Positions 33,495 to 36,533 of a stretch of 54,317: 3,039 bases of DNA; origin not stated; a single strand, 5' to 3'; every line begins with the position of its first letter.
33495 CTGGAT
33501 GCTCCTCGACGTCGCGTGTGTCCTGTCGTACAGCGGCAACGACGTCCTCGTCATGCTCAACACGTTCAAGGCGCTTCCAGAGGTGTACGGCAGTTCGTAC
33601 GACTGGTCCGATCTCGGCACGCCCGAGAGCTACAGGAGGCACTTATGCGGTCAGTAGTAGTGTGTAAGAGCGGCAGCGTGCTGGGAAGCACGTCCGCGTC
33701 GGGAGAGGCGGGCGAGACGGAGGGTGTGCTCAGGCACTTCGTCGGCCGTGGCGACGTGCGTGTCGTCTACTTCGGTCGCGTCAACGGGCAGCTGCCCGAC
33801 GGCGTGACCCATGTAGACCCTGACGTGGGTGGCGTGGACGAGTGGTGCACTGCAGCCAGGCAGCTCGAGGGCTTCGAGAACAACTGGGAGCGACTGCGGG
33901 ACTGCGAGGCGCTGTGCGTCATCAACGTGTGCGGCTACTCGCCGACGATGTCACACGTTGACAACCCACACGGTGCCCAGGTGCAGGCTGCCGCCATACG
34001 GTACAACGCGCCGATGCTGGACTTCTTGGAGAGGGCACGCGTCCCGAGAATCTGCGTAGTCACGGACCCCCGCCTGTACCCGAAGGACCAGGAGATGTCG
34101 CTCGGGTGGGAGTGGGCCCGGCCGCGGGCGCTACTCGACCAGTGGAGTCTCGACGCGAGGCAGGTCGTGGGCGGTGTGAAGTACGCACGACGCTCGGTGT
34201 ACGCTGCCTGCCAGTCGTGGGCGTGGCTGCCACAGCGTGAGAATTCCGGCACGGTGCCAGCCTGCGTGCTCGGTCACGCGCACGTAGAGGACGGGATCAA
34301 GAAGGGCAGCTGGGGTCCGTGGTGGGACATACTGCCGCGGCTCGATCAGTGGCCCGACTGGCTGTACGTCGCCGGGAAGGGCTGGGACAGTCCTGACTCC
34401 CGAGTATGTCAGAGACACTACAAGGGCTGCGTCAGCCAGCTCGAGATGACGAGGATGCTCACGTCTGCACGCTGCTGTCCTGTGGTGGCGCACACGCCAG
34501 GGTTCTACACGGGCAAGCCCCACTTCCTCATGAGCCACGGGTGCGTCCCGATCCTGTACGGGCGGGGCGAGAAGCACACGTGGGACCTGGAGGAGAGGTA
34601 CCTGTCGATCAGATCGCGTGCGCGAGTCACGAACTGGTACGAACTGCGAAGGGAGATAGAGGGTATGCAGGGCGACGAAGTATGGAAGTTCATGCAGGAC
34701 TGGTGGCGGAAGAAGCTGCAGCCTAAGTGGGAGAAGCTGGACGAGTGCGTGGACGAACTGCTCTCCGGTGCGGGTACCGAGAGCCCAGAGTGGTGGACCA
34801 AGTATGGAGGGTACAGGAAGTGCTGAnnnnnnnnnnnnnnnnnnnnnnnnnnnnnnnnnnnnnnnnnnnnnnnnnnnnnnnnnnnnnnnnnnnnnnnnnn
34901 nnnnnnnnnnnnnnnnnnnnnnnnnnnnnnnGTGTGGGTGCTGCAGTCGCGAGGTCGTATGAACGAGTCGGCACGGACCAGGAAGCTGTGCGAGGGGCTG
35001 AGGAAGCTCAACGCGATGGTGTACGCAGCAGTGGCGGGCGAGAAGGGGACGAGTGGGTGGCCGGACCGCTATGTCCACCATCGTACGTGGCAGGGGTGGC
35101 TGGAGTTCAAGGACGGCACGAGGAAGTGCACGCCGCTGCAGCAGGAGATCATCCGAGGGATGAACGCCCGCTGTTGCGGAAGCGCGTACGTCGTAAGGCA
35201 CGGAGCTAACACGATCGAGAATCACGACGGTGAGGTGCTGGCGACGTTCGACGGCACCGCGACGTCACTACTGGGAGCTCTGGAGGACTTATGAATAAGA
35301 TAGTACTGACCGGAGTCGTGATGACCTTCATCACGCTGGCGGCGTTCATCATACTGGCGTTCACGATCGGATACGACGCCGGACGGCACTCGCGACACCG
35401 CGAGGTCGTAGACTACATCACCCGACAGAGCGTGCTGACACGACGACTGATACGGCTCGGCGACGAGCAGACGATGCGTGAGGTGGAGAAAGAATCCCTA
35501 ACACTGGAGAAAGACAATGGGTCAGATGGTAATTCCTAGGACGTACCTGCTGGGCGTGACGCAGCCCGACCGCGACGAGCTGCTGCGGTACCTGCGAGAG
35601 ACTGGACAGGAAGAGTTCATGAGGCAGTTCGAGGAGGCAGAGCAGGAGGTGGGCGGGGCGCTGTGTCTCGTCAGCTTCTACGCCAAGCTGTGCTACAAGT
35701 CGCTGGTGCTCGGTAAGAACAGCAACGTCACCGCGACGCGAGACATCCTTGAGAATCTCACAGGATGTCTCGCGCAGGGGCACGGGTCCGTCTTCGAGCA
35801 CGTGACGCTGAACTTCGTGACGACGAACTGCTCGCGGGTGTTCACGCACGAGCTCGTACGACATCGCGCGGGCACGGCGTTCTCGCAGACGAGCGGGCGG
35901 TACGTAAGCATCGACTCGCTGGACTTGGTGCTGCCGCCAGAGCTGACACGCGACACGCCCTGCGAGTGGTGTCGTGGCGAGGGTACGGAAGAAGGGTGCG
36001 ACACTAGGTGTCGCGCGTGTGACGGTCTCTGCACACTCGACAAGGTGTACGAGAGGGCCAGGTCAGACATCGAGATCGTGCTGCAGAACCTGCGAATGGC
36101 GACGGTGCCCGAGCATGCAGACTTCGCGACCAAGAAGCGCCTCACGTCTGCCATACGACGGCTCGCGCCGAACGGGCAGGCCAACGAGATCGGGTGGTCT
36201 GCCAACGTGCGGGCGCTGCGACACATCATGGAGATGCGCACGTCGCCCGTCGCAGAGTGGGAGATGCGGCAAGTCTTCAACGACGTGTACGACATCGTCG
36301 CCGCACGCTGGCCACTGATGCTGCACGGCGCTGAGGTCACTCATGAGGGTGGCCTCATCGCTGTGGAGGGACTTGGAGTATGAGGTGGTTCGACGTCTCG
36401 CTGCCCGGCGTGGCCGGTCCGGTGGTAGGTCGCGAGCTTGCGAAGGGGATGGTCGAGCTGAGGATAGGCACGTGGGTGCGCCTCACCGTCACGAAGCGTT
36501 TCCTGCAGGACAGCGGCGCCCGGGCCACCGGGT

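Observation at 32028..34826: Phage-encoded nucleotide-sugar pathway (kinase, HAD phosphatase, nucleotidyltransferase) coupled to a GT-B-like transferase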

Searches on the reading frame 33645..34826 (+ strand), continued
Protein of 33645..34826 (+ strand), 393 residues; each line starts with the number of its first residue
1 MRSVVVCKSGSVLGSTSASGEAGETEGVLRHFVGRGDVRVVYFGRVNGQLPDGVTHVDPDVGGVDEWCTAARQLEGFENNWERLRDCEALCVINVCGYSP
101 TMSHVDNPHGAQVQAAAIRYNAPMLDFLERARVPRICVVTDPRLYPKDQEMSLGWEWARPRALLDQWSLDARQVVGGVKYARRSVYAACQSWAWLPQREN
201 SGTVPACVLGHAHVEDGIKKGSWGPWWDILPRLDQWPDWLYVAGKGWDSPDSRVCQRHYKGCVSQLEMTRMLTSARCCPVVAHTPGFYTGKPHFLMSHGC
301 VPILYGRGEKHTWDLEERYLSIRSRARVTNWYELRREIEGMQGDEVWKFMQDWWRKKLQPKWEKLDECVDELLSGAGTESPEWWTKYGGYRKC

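Call 75: fold_search(model_id=the predicted structure, library=viral)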
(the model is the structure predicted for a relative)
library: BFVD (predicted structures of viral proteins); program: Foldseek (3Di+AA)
matches with E <= 10: 769; with E <= 0.001: 36
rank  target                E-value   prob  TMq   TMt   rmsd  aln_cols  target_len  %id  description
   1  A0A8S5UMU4            1.9e-17  1.00  0.66  0.66   5.8       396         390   16  Uncharacterized protein [Myoviridae sp. ctCo31]
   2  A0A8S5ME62            1.2e-12  1.00  0.67  0.58   6.0       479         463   13  DNA beta-glucosyltransferase [Siphoviridae sp. ctYh54]
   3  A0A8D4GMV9            2.7e-09  1.00  0.60  0.62   5.8       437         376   12  (no name in the UniProt tables at hand)
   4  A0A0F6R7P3            1.2e-07  1.00  0.44  0.44   9.0       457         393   12  Putative GT1 glycosyltransferase protein [Sinorhizobium phage phiM9]
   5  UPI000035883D         1.7e-07  1.00  0.53  0.59   7.9       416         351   12  (no name look-up for this kind of identifier)
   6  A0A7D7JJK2            6.1e-07  1.00  0.42  0.42   9.1       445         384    9  (no name in the UniProt tables at hand)
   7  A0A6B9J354            9.7e-07  1.00  0.48  0.51   7.5       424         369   12  Glycosyltransferase [Rhizobium phage RL2RES]
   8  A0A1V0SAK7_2          1.2e-06  1.00  0.50  0.25   7.7       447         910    8  Glycosyltransferases group 1 [Catovirus CTV1]
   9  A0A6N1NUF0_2          1.4e-06  1.00  0.48  0.25   8.5       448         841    7  Glycosyltransferases group 1 [Tupanvirus soda lake]
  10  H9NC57                6.0e-06  1.00  0.55  0.56   6.8       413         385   12  (no name in the UniProt tables at hand)
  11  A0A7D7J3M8            6.0e-06  1.00  0.49  0.50   8.0       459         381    9  (no name in the UniProt tables at hand)
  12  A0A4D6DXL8            6.4e-06  1.00  0.43  0.46   9.0       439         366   11  Uncharacterized protein [Shigella phage SSE1]
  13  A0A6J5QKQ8            1.3e-05  1.00  0.47  0.59   6.8       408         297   10  Glycosyl transferases group 1 [uncultured Caudovirales phage]
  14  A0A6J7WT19            3.3e-05  1.00  0.40  0.39  10.7       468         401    7  RfaG Glycosyltransferase [uncultured Caudovirales phage]
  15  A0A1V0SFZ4            4.0e-05  1.00  0.35  0.29  11.4       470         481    9  Uncharacterized protein [Hokovirus HKV1]
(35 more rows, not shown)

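Call 78: find_related_loci(query=A1, collection=viral_contigs, flank=10000)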
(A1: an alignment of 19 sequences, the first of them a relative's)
Query A1 (393 aa) in viral_contigs; peptide patterns used: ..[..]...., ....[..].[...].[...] (x = any residue, [..] = any of these).
82 stretches matched a pattern; 13 encode a relative of the query (tblastn E <= 1e-3); 13 distinct loci.
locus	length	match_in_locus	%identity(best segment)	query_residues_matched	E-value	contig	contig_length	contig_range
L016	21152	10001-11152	42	1-392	5e-88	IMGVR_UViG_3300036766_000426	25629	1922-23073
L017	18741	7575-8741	37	1-392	1e-79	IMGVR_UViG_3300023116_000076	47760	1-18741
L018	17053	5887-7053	37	1-392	1e-79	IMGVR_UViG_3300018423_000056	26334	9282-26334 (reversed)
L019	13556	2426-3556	40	4-390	2e-77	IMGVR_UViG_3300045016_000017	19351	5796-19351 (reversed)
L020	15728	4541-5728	40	1-391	6e-77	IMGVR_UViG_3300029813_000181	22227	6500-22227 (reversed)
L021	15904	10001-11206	33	1-392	6e-70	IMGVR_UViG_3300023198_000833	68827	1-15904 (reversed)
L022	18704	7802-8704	41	1-302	1e-66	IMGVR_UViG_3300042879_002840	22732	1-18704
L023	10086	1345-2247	42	1-302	2e-65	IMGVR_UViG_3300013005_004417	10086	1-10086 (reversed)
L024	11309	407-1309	42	1-302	2e-65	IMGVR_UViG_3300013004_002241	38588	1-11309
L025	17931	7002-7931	41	1-311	1e-64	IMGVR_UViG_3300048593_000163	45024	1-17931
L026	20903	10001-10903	40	1-302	1e-63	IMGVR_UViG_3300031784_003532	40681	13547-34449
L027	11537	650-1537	39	1-302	2e-62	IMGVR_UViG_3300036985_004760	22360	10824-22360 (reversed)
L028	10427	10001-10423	42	1-138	2e-28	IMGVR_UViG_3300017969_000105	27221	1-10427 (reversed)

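Call 94: search_protein_representatives(alignment_id=A1)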
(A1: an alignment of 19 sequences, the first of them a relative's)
Query: 19 sequences, 396 profile positions. Proteins with E-value up to 0.001 (for the whole library): 274; up to 1e-10: 166; up to 1e-30: 143. The best 150 are listed.
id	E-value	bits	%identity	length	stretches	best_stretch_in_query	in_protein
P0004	2.1e-162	557.1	-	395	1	1-394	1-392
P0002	1.5e-161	554.3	-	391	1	2-396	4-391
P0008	4.3e-161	552.8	-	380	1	3-395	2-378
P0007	2.3e-158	543.8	-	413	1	2-396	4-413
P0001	7.4e-157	538.8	-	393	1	1-396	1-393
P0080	2.2e-153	527.4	-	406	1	2-394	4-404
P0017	6.5e-152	522.6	-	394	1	1-395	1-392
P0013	1.1e-147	508.7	-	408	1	2-394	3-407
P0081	4.9e-145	499.9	-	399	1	2-396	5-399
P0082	5.7e-143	493.1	-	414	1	1-395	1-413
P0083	7.5e-143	492.7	-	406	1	3-395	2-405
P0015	8.3e-142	489.3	-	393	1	1-395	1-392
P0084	2.1e-140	484.7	-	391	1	3-394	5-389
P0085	5.3e-139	480.0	-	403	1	3-395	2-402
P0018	7.1e-134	463.2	-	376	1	1-396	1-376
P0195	8.8e-46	173.1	-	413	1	3-393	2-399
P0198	8.9e-43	163.2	-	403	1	2-396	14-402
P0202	9.7e-39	149.9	-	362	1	4-394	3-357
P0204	1.7e-37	145.9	-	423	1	3-395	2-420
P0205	2.0e-37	145.6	-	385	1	3-396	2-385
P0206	1.0e-34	136.7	-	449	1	6-392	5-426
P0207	3.3e-34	135.0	-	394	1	4-377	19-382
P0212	5.1e-30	121.2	-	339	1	71-394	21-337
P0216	4.5e-24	101.6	-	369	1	96-394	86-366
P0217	3.0e-23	98.9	-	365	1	4-394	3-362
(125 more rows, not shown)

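Call 95: search_protein_families(library=pfam, proteins=[P0195, P0198, P0202, P0204, P0205, P0206, P0207, P0212, P0216, P0217], max_evalue=0.1)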
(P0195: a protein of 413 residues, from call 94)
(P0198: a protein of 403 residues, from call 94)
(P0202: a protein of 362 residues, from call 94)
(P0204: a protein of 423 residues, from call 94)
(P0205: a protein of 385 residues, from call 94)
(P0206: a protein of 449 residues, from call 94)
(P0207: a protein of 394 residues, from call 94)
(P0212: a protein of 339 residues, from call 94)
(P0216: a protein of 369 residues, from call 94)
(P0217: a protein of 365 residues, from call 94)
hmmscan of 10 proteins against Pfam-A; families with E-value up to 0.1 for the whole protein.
P0195 (413 aa): 0 families

P0198 (403 aa): 0 families

P0202 (362 aa): 0 families

P0204 (423 aa): 1 family
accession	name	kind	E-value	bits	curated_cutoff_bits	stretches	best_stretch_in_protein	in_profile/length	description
PF24562.1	CysR_MRC2_N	-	0.097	12.9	27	0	224-256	12-44/133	MRC2-like, N-terminal cysteine-rich domain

P0205 (385 aa): 0 families

P0206 (449 aa): 0 families

P0207 (394 aa): 0 families

P0212 (339 aa): 0 families

P0216 (369 aa): 1 family
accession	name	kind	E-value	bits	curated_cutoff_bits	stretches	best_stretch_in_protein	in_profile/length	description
PF13524.12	Glyco_trans_1_2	-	0.018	15.4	25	1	226-339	3-128/144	Glycosyl transferase-like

P0217 (365 aa): 0 families

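Call 99: find_encoding_contigs(protein=P0206, flank=10000, max_places=2)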
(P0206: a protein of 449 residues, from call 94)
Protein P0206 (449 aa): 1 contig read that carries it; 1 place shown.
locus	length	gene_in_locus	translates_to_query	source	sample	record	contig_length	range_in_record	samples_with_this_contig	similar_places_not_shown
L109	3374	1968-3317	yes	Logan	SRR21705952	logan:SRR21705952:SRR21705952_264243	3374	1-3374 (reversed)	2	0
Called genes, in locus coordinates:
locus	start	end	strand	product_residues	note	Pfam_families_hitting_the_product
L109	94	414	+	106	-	-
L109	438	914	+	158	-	-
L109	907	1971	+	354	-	PF01073:3Beta_HSD (weak), PF01370:Epimerase, PF16363:GDP_Man_Dehyd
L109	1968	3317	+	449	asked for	-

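Call 100: find_encoding_contigs(protein=P0217, flank=10000, max_places=2)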
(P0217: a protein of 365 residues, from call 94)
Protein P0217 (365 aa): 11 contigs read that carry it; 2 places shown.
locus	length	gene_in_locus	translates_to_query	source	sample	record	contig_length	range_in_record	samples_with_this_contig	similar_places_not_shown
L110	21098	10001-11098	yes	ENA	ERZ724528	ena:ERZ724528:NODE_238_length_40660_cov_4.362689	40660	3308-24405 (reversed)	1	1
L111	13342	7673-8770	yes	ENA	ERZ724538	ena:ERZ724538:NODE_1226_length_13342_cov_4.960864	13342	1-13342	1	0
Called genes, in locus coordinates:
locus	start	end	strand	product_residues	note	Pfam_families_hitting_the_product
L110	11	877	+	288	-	PF23822:DUF7192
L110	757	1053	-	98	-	-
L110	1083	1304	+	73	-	-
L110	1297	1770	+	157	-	-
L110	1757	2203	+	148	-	-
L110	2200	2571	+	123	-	-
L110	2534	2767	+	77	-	-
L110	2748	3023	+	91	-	-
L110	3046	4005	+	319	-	-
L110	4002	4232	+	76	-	-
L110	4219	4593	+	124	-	PF03013:Pyr_excise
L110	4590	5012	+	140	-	-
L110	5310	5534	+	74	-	-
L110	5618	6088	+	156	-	-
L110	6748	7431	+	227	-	-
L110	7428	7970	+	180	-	-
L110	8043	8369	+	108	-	-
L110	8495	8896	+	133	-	PF03767:Acid_phosphat_B (faint)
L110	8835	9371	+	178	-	-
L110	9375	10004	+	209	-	-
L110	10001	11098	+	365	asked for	-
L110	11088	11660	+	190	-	-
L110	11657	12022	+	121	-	-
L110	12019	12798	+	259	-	PF14743:DNA_ligase_OB_2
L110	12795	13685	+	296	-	PF12645:HTH_16 (weak), PF04542:Sigma70_r2, PF04545:Sigma70_r4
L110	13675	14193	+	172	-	-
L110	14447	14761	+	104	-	-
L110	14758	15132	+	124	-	-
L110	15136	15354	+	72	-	-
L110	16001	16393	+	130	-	-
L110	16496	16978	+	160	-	-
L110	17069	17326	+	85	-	PF01022:HTH_5 (weak)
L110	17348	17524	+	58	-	-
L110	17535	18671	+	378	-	-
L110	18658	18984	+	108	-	-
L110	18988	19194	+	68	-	-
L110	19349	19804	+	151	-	PF00583:Acetyltransf_1, PF13673:Acetyltransf_10, PF13508:Acetyltransf_7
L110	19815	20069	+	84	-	-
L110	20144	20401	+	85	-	-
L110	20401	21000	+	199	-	-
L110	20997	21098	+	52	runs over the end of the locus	-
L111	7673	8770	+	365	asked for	-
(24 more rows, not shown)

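Call 101: find_encoding_contigs(protein=P0198, flank=10000, max_places=2)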
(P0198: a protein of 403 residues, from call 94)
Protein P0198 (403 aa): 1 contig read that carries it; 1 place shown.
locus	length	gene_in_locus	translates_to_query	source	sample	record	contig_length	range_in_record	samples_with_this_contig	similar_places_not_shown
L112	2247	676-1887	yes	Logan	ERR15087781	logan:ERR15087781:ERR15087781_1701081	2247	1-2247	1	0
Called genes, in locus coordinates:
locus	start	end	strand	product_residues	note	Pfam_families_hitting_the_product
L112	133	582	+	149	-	-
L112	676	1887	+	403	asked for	-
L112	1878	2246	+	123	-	?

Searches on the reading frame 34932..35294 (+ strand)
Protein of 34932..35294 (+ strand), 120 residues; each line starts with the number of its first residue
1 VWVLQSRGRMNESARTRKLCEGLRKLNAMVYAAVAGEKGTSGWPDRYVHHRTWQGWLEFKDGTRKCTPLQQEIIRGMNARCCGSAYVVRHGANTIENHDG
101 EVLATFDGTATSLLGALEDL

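Call 3: search_protein_families(library=pfam, proteins=[window:34932-35294:+], max_evalue=0.1)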
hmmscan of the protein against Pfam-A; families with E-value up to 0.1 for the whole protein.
window:34932-35294:+ (120 aa): 1 family
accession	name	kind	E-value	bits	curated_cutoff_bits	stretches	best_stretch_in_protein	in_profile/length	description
PF19373.4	DUF5948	-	0.083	13.5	23.7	0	58-89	36-67/70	Family of unknown function (DUF5948)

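Call 4: search_protein_families(library=phrogs, proteins=[window:34932-35294:+], max_evalue=0.01)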
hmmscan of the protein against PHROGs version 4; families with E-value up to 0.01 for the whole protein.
window:34932-35294:+ (120 aa): 1 family
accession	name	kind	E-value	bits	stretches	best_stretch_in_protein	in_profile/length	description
phrog_93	-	DNA, RNA and nucleotide metabolism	1.3e-07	31.7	1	8-92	350-431/613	endonuclease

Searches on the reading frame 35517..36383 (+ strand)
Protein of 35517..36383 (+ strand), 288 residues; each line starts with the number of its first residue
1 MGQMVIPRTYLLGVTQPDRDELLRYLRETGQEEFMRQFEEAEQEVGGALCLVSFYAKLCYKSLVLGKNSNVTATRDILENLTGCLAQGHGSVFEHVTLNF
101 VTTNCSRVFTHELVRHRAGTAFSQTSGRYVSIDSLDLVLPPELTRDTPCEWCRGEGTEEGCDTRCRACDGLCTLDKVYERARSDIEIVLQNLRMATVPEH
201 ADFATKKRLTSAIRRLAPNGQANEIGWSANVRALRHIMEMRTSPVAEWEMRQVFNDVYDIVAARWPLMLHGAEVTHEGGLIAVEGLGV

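Call 3: search_protein_families(library=pfam, proteins=[window:35517-36383:+], max_evalue=0.1)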
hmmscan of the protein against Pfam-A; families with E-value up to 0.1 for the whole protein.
window:35517-36383:+ (288 aa): 1 family
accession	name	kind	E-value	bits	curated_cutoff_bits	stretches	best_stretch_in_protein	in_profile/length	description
PF02511.20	Thy1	-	8.3e-35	120.7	24.8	1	51-266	12-190/191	Thymidylate synthase complementing protein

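Call 4: search_protein_families(library=phrogs, proteins=[window:35517-36383:+], max_evalue=0.01)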
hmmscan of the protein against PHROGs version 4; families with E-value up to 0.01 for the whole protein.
window:35517-36383:+ (288 aa): 3 families
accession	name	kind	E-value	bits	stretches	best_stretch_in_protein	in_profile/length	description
phrog_22708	-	DNA, RNA and nucleotide metabolism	4.9e-24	86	1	4-140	3-134/242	thymidylate synthase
phrog_85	-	DNA, RNA and nucleotide metabolism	2.3e-21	77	1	51-263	390-574/866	thymidylate synthase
phrog_35637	-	DNA, RNA and nucleotide metabolism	0.0025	17.9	0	87-169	126-208/366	thymidylate synthase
